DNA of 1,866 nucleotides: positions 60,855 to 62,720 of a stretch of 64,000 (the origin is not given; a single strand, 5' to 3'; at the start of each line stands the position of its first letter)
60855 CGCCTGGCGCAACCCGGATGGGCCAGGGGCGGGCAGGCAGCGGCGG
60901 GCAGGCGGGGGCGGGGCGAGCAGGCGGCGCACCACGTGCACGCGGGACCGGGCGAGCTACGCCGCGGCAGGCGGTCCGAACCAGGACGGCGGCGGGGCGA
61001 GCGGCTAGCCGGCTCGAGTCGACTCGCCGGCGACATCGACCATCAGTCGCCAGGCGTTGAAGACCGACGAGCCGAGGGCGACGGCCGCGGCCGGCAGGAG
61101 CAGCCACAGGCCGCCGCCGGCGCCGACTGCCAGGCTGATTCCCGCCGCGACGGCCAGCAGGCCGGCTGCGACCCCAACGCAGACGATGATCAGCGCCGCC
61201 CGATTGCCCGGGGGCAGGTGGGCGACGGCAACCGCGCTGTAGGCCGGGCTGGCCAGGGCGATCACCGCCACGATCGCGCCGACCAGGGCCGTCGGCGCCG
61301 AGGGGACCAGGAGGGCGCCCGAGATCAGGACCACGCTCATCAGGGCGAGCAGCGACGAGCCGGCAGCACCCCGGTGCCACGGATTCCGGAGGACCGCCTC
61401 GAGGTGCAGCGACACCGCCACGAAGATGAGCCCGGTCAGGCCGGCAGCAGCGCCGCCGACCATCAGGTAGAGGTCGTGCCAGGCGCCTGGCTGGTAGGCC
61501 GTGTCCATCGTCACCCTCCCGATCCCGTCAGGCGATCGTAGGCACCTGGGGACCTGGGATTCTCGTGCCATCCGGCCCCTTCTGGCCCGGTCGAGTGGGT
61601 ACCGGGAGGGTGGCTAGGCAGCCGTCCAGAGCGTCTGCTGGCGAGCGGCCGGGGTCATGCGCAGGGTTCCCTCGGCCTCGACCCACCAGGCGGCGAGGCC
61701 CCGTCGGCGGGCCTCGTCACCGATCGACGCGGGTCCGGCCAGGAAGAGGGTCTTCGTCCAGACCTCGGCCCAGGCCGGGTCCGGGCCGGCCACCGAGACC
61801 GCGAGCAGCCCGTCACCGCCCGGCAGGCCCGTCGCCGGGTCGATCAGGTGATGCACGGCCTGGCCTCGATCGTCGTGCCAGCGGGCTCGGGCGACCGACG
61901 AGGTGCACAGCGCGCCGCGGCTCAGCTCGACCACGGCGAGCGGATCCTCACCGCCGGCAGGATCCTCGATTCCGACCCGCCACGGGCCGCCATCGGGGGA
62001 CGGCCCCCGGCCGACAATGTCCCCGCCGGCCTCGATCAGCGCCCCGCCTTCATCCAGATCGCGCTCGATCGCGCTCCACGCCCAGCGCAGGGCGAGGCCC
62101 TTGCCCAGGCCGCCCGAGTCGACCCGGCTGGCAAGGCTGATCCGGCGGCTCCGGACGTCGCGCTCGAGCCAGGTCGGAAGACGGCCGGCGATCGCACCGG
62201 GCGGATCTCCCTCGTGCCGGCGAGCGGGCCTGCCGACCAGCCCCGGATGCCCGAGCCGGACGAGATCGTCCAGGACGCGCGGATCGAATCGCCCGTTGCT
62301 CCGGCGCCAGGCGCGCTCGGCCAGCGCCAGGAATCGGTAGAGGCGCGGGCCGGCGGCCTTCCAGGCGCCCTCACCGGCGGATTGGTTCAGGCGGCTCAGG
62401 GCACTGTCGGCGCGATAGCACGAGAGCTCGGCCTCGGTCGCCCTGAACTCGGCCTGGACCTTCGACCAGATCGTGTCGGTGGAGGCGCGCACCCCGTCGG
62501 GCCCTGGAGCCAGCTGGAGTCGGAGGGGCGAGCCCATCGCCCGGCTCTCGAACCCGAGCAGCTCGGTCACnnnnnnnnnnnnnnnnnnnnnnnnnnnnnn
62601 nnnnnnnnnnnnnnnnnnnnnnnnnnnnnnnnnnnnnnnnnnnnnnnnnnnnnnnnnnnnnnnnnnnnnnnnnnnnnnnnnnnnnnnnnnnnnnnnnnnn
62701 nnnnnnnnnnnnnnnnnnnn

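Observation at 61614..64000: ApbE operon whose likely flavinylation targets are two coiled-coil paralogs ending in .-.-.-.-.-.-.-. rather than an FMN_bind domain protein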

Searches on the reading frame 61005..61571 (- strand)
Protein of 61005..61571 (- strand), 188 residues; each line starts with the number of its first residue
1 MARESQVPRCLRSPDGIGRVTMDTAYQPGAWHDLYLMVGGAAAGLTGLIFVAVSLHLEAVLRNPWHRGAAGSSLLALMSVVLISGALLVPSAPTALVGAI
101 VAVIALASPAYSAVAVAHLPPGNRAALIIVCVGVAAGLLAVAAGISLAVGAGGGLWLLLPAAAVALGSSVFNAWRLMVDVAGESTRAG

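Call 3: search_protein_families(library=pfam, proteins=[window:61005-61571:-], max_evalue=1)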
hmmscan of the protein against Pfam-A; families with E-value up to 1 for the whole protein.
window:61005-61571:- (188 aa): 1 family
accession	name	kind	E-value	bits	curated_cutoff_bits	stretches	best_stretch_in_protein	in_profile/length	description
PF09843.14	DUF2070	-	0.96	8.1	30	0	37-150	38-165/561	Predicted membrane protein (DUF2070)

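Call 4: search_protein_families(library=ncbifam, proteins=[window:61005-61571:-], max_evalue=1)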
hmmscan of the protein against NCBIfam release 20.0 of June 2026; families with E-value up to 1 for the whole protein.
window:61005-61571:- (188 aa): 0 families

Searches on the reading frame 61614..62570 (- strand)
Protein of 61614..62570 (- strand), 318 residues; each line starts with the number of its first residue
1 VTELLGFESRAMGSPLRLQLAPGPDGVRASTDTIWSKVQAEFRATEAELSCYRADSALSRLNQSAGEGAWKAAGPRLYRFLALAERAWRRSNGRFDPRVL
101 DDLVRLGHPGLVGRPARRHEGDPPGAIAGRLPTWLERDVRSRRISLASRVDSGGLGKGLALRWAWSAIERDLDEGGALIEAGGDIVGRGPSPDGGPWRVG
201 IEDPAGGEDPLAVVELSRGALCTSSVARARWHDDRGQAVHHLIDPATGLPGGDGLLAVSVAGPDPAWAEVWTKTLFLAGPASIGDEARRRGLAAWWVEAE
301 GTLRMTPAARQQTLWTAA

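Call 3: search_protein_families(library=pfam, proteins=[window:61614-62570:-], max_evalue=1)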
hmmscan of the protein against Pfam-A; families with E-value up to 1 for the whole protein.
window:61614-62570:- (318 aa): 1 family
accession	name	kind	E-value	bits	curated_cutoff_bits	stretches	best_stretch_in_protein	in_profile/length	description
PF02424.20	ApbE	-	5.9e-43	147.7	25.6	1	12-293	1-263/266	ApbE family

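Call 4: search_protein_families(library=ncbifam, proteins=[window:61614-62570:-], max_evalue=1)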
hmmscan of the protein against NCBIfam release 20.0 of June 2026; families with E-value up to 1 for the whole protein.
window:61614-62570:- (318 aa): 1 family
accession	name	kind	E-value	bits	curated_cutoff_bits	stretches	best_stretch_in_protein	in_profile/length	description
NF007774.0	PRK10461.1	equivalog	1.3e-21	76.9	498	2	177-302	207-332/351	FAD:protein FMN transferase ApbE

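Call 13: find_related_loci(query=window:61614-62570:-, collection=genome_contigs, flank=6000)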
Query window:61614-62570:- (318 aa) in genome_contigs; peptide patterns used: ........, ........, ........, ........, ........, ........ (x = any residue, [..] = any of these).
486 stretches matched a pattern; 73 encode a relative of the query (tblastn E <= 1e-3); 73 distinct loci.
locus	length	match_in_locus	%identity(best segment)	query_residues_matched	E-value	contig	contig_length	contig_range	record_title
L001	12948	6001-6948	63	1-318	5e-117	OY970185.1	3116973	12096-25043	MAG: uncultured Chloroflexia bacterium isolate MFD06435.bin.c.3 genome assembly, chromosome: 1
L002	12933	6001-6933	62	1-315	9e-115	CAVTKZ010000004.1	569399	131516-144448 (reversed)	MAG: uncultured Chloroflexia bacterium isolate MFD06714.bin.2.165 genome assembly, contig: contig_37717, whole genome sh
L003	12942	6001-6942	61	1-315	2e-111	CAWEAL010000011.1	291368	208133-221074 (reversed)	MAG: uncultured Chloroflexia bacterium isolate MFD01299.bin.2.25 genome assembly, contig: contig_46948, whole genome sho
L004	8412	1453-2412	54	7-318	4e-89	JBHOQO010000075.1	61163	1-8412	MAG: Chloroflexota bacterium isolate A0_19 coassembly_Ak141_665256, whole genome shotgun sequence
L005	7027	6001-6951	52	7-315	3e-86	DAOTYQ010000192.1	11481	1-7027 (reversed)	MAG TPA_asm: Chloroflexota bacterium isolate H27_376 k135_5907450, whole genome shotgun sequence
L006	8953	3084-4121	47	7-315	1e-82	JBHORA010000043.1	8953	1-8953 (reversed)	MAG: Chloroflexota bacterium isolate A0_42 coassembly_Ak141_224533, whole genome shotgun sequence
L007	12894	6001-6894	50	4-315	2e-75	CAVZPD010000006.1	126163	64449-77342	MAG: uncultured Chloroflexia bacterium isolate MFD05684.bin.1.297 genome assembly, contig: contig_14368, whole genome sh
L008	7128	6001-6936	51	4-317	2e-70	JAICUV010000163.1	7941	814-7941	MAG: Chloroflexota bacterium isolate GZL_ISSM_2_bin.109 k141_4605812_length_7941_cov_11.8814, whole genome shotgun seque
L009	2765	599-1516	48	4-316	2e-70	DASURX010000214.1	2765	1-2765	MAG TPA_asm: Candidatus Limnocylindria bacterium isolate SMAG_U1718 k141_437536, whole genome shotgun sequence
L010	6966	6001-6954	48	10-317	2e-69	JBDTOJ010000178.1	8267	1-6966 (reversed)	MAG: Chloroflexota bacterium isolate cluster3_bin.171 NODE_42148_length_8267_cov_10.166464, whole genome shotgun sequenc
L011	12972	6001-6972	48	4-317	6e-68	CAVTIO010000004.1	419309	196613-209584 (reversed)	MAG: uncultured Chloroflexia bacterium isolate MFD05684.bin.2.188 genome assembly, contig: contig_26573, whole genome sh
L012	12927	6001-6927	49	2-317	6e-68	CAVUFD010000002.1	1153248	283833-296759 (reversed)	MAG: uncultured Chloroflexia bacterium isolate MFD04944.bin.1.277 genome assembly, contig: contig_22608, whole genome sh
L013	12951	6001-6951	50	7-317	2e-67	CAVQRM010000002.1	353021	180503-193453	MAG: uncultured Chloroflexia bacterium isolate MFD09779.bin.2.225 genome assembly, contig: contig_30922, whole genome sh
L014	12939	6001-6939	48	4-317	6e-66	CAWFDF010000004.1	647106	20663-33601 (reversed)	MAG: uncultured delta proteobacterium isolate MFD04716.bin.1.98 genome assembly, contig: contig_12477, whole genome shot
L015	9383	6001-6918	48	7-317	1e-64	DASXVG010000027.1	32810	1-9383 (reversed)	MAG TPA_asm: Candidatus Limnocylindrales bacterium isolate SMAG_U4738 k141_123101, whole genome shotgun sequence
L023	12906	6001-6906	42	10-315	8e-50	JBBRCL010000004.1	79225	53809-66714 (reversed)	MAG: Actinomycetales bacterium isolate Co_metawrap_2401 Cmw_2401_k141_10628383_length_79225_cov_17.9983, whole genome sh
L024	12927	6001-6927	41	4-315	3e-48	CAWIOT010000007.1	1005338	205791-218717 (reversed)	MAG: uncultured Actinomycetota bacterium isolate MFD05442.bin.1.152 genome assembly, contig: contig_4839, whole genome s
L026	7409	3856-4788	36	5-317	3e-44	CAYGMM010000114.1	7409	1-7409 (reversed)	MAG TPA_asm: uncultured Actinomyces sp. isolate ERP116193_co2_117 genome assembly, contig: NODE_23708_length_7409_cov_6.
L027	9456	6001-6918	37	10-315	2e-44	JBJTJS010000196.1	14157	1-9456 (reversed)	MAG: bacterium isolate samp_4310_metabat2_15 samp_4310_965123, whole genome shotgun sequence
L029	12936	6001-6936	40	2-315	8e-43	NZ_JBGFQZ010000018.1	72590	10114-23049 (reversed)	Cellulomonas sp. ICMP 17802 18, whole genome shotgun sequence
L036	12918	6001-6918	40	11-315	6e-38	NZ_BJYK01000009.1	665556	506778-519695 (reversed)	Actinotalea fermentans strain NBRC 105374 sequence09, whole genome shotgun sequence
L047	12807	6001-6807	32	52-315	6e-26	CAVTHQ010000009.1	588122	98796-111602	MAG: Ilumatobacteraceae bacterium isolate MFD05942.bin.2.348 genome assembly, contig: contig_4106, whole genome shotgun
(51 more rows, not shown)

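Call 17: search_protein_families(library=pfam, proteins=[L001:4439-5173:+, L008:4182-4892:+, L001:3643-4314:+, L001:2780-3646:+, L008:2540-3985:+, L008:1717-2598:+, L015:1686-3080:+], max_evalue=0.1)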
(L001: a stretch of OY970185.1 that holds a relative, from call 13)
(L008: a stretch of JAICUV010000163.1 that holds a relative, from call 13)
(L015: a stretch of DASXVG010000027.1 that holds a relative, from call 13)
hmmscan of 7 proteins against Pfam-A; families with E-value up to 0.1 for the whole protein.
L001:4439-5173:+ (244 aa): 1 family
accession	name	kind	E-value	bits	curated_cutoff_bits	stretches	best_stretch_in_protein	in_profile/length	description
PF01292.26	Ni_hydr_CYTB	-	0.0077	16.5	30.1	1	34-105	98-166/179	Prokaryotic cytochrome b561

L008:4182-4892:+ (236 aa): 0 families

L001:3643-4314:+ (223 aa): 0 families

L001:2780-3646:+ (288 aa): 3 families
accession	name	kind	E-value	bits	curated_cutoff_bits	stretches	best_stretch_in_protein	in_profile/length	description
PF08281.18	Sigma70_r4_2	-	6.6e-16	58.1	25.7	1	226-277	3-54/54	Sigma-70, region 4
PF04542.20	Sigma70_r2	-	2.5e-14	53.3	24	1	117-182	1-68/71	Sigma-70 region 2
PF04545.22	Sigma70_r4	-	2.9e-10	39.9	24.1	1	232-279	3-50/50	Sigma-70, region 4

L008:2540-3985:+ (481 aa): 1 family
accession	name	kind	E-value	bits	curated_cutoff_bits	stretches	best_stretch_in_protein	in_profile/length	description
PF01297.22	ZnuA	-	2.1e-78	263.9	29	1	213-478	1-263/263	Zinc-uptake complex component A periplasmic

L008:1717-2598:+ (293 aa): 2 families
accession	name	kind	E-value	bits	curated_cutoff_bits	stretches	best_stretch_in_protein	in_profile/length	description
PF00950.22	ABC-3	-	1e-76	258.4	20.1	1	13-265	5-257/258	ABC 3 transport family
PF01032.23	FecCD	-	0.0022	17.5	26.5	1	45-262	88-308/311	FecCD transport family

L015:1686-3080:+ (464 aa): 1 family
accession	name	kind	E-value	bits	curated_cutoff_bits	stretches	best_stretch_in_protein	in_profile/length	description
PF01475.25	FUR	-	8.6e-25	87.7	23.1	1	326-443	2-120/121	Ferric uptake regulator family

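Call 21: search_protein_families(library=pfam, proteins=[L029:5453-5971:+, L029:4891-5460:+, L036:5047-5493:+, L027:4802-5584:+, L024:5435-5965:+, L023:5200-5607:+, L026:2579-3238:+, L047:5269-5862:+], max_evalue=0.1)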
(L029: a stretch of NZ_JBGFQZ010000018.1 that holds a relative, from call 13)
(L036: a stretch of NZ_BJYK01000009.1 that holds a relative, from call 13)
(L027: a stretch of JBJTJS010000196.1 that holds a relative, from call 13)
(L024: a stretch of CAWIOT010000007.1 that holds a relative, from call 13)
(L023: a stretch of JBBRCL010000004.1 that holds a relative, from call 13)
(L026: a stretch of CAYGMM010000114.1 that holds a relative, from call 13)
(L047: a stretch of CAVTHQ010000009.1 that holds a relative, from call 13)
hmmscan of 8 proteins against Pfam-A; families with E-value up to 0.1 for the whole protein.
L029:5453-5971:+ (172 aa): 0 families

L029:4891-5460:+ (189 aa): 0 families

L036:5047-5493:+ (148 aa): 0 families

L027:4802-5584:+ (260 aa): 0 families

L024:5435-5965:+ (176 aa): 0 families

L023:5200-5607:+ (135 aa): 0 families

L026:2579-3238:+ (219 aa): 0 families

L047:5269-5862:+ (197 aa): 0 families

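Call 29: search_protein_families(library=pfam, proteins=[L029:7642-8925:+, L029:6941-7645:+, L036:6926-7615:+, L027:6929-7627:+, L036:9251-9823:+, L029:3568-4851:+], max_evalue=0.1)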
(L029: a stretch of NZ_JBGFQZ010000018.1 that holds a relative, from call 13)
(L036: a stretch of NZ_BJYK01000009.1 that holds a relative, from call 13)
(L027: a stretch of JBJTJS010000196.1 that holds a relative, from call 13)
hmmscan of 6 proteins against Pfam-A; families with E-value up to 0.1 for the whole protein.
L029:7642-8925:+ (427 aa): 2 families
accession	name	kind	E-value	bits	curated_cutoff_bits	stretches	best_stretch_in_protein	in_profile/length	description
PF01512.22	Complex1_51K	-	8.7e-30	104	31.2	1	65-222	1-149/150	Nuo51 FMN-binding domain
PF10589.14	NADH_4Fe-4S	-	3.4e-15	56.1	23.5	1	325-406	4-85/85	NADH-ubiquinone oxidoreductase-F iron-sulfur binding region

L029:6941-7645:+ (234 aa): 0 families

L036:6926-7615:+ (229 aa): 0 families

L027:6929-7627:+ (232 aa): 2 families
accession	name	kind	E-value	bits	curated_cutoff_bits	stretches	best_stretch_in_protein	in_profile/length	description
PF01794.25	Ferric_reduct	-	8.3e-06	26.3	28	1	49-172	2-120/121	Ferric reductase like transmembrane component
PF00507.24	Oxidored_q4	-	0.029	15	23.3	0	80-143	33-83/99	NADH-ubiquinone/plastoquinone oxidoreductase, chain 3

L036:9251-9823:+ (190 aa): 2 families
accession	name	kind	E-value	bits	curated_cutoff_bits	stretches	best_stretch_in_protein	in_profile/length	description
PF12724.12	Flavodoxin_5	-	2.5e-10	41.3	27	1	6-105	1-94/145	Flavodoxin domain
PF00258.30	Flavodoxin_1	-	0.025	15.2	25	1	7-50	1-48/143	Flavodoxin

L029:3568-4851:+ (427 aa): 3 families
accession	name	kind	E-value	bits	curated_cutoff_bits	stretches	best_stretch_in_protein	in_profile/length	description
PF02518.31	HATPase_c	-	3.5e-13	50.4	26.4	1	325-423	5-110/111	Histidine kinase-, DNA gyrase B-, and HSP90-like ATPase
PF00672.30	HAMP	-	2.2e-07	31.5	25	1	165-214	2-51/53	HAMP domain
PF00512.31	HisKA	-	2e-06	28.2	26.9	1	222-262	3-50/66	His Kinase A (phospho-acceptor) domain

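Call 39: search_solved_structures(query=window:61614-62570:-, show_alignments=2, max_evalue=0.00001)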
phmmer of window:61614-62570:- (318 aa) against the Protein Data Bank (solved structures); distinct sequences matched with E-value up to 0.00001: 13.
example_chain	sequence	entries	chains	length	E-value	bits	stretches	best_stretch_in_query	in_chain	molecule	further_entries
4xgw_A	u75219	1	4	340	7.6e-24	87.8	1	2-303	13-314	FAD:protein FMN transferase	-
2o18_A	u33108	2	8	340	2.3e-23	86.2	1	2-303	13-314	Thiamine biosynthesis lipoprotein apbE | FAD:protein FMN transferase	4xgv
4xgx_A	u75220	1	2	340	4.2e-22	82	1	2-303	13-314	FAD:protein FMN transferase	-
3pnd_A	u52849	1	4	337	4.3e-21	78.7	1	8-302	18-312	Thiamine biosynthesis lipoprotein ApbE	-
5mgy_H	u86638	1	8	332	1.7e-18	70.2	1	7-307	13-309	FAD:protein FMN transferase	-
1vrm_A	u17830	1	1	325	3.3e-15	59.4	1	58-275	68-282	hypothetical protein TM1553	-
4xdt_A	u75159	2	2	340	8.2e-13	51.5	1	42-279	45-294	FAD:protein FMN transferase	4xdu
6nxi_A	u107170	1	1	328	1.2e-11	47.6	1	24-263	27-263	FAD:protein FMN transferase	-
4ifu_A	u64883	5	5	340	1.4e-11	47.4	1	42-279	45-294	FAD:protein FMN transferase | Thiamine biosynthesis lipoprotein ApbE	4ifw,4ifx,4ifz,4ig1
7mgt_A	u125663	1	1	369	1.7e-11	47.2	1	43-279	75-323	FAD:protein FMN transferase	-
4xdr_A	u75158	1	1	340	3e-11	46.4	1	42-277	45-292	FAD:protein FMN transferase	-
7esa_A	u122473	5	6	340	1.6e-10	43.9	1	54-262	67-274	FAD:protein FMN transferase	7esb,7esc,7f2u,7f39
6nxj_A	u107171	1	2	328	3e-10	43.1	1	24-263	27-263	FAD:protein FMN transferase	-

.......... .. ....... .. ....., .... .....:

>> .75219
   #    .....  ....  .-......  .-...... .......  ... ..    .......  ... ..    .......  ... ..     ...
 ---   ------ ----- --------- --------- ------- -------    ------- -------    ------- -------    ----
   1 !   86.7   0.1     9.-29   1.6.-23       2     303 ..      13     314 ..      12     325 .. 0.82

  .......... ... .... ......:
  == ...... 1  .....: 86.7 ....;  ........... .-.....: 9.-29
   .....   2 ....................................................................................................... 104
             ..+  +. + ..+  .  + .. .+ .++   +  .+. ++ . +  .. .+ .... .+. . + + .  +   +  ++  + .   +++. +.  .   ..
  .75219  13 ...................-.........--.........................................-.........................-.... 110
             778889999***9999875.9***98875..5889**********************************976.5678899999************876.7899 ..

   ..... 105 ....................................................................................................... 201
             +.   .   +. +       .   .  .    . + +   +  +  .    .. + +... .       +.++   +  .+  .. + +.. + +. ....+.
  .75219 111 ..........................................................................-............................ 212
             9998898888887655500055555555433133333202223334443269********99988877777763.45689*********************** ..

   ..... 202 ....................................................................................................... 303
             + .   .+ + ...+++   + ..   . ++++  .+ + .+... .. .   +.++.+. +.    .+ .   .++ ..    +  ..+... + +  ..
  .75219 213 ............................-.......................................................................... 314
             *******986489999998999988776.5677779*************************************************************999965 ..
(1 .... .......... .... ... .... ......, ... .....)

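Call 42: search_solved_structures(query=A1, max_evalue=10, show_alignments=2)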
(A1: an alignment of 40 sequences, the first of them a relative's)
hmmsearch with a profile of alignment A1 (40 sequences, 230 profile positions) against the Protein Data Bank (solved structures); distinct sequences matched with E-value up to 10: 3.
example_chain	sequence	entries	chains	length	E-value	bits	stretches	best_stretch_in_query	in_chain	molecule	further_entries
8qta_A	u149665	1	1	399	1.4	11.3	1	126-173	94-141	FAD-binding FR-type domain-containing protein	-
8qt6_A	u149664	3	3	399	1.4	11.3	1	126-173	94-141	FAD-binding FR-type domain-containing protein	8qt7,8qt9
8qq7_A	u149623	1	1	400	1.4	11.3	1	126-173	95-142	FAD-binding FR-type domain-containing protein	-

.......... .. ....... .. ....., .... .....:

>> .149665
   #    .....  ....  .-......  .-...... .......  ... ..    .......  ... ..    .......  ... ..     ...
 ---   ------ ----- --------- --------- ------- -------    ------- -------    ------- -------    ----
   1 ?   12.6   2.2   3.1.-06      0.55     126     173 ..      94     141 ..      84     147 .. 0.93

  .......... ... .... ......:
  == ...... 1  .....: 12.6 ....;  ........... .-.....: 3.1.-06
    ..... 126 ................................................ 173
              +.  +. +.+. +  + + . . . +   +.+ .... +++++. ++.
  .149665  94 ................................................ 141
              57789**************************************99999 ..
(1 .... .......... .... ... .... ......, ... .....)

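Call 44: search_protein_families(library=ncbifam, proteins=[L029:5453-5971:+, L036:5483-5911:+, L047:5269-5862:+, L024:5435-5965:+, L029:4891-5460:+, L029:6941-7645:+, L001:4439-5173:+, L029:7642-8925:+, L029:5998-6954:+], max_evalue=0.01)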
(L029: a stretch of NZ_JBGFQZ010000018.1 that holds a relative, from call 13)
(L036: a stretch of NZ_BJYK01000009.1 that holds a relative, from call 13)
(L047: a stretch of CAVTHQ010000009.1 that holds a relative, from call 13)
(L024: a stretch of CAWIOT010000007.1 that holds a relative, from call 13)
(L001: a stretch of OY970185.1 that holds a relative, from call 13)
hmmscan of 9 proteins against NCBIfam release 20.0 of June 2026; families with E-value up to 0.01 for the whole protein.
L029:5453-5971:+ (172 aa): 0 families

L036:5483-5911:+ (142 aa): 2 families
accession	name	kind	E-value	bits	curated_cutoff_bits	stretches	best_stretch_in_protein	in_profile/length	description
NF010289.0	PRK13729.1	equivalog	0.0012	17.9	504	1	6-134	10-140/474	F-type conjugal transfer pilus assembly protein TraB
NF033885.1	conj_TraP_IncI1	equivalog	0.0014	18.4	135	1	35-137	55-160/217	conjugal transfer protein TraP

L047:5269-5862:+ (197 aa): 0 families

L024:5435-5965:+ (176 aa): 0 families

L029:4891-5460:+ (189 aa): 0 families

L029:6941-7645:+ (234 aa): 0 families

L001:4439-5173:+ (244 aa): 0 families

L029:7642-8925:+ (427 aa): 6 families
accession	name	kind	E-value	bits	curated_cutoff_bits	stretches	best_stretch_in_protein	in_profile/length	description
TIGR01959.1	nuoF_fam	equivalog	3.3e-38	131.2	558.65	1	59-407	36-410/410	NADH-quinone oxidoreductase subunit NuoF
NF010120.0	PRK13596.1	equivalog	6.2e-28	97.5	389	1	58-409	40-419/433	NADH-quinone oxidoreductase subunit NuoF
NF008436.0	PRK11278.1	equivalog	1.1e-24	87.1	749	1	59-409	49-428/448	NADH-quinone oxidoreductase subunit NuoF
NF003454.1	PRK05035.1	equivalog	8.6e-15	54.2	345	1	59-278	124-331/556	electron transport complex subunit RsxC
TIGR01945.1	rnfC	subfamily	2.1e-13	49.6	245.95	1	58-278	121-328/435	RnfABCDGE type electron transport complex subunit C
TIGR04481.1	PR_assoc_PrdC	equivalog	2e-12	46.7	490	1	60-282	75-287/425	proline reductase-associated electron transfer protein PrdC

L029:5998-6954:+ (318 aa): 1 family
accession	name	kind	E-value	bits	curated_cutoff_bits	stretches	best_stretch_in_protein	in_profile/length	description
NF007774.0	PRK10461.1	equivalog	4.4e-15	55.4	498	1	36-300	67-332/351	FAD:protein FMN transferase ApbE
